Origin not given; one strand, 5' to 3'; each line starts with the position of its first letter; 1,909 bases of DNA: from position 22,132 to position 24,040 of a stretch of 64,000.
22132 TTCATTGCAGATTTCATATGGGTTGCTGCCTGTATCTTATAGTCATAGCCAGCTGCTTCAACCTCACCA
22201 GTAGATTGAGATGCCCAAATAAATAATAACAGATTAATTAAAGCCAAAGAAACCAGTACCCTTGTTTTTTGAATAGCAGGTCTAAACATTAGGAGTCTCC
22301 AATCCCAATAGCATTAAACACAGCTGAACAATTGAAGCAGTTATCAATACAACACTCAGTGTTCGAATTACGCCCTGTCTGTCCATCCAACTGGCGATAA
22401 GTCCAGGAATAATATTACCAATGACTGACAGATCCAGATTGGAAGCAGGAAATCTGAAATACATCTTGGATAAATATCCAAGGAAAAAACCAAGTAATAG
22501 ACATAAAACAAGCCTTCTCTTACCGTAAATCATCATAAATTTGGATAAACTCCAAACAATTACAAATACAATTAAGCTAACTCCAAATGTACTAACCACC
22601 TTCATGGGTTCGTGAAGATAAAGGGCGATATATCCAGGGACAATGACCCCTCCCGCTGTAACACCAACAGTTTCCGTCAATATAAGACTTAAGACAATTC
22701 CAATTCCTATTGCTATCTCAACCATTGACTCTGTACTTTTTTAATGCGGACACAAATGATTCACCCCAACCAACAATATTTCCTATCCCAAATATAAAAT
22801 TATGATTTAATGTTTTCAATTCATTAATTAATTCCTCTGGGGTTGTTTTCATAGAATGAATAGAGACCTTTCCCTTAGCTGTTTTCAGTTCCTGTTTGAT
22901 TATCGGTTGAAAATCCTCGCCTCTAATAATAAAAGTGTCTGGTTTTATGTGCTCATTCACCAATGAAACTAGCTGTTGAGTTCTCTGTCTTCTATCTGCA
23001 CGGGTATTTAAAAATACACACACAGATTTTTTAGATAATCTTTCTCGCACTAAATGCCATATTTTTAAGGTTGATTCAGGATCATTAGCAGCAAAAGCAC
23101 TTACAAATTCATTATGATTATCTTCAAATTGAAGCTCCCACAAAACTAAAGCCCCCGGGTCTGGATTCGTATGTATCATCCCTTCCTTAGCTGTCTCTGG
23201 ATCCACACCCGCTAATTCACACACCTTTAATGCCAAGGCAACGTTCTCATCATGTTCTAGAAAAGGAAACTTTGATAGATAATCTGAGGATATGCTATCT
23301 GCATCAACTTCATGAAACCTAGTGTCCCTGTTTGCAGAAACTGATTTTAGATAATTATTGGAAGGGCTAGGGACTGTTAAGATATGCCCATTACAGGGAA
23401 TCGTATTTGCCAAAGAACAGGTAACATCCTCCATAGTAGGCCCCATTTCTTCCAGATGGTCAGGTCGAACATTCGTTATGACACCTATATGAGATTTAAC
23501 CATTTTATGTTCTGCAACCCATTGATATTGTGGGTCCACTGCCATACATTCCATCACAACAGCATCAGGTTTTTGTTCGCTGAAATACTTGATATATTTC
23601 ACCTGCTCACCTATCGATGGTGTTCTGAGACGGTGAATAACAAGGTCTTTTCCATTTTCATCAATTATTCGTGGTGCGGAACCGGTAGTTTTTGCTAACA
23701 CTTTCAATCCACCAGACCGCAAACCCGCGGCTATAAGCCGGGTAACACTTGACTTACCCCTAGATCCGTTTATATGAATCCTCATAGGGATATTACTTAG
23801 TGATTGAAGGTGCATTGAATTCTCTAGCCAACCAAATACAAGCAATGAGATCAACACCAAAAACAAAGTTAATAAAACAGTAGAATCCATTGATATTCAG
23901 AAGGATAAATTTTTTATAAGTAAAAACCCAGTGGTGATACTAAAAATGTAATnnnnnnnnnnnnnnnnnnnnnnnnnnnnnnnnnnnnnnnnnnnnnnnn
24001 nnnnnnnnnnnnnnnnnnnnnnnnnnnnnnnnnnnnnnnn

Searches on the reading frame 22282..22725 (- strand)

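Call 47: search_protein_families(library=pfam, proteins=[window:22282-22725:-])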
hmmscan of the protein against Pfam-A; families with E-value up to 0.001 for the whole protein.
window:22282-22725:- (147 aa): 1 family
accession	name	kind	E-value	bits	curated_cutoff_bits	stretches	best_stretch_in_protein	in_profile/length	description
PF14102.11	Caps_synth_CapC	-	4.3e-34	117.9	27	1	8-123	1-119/119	Capsule biosynthesis CapC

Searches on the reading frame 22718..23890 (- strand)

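Call 8: search_protein_families(library=pfam, proteins=[window:22718-23890:-])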
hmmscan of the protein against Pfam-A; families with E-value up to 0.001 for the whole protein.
window:22718-23890:- (390 aa): 1 family
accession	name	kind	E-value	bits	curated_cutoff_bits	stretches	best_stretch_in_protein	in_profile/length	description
PF08245.18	Mur_ligase_M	-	1.6e-10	41.7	24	1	40-157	1-103/200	Mur ligase middle domain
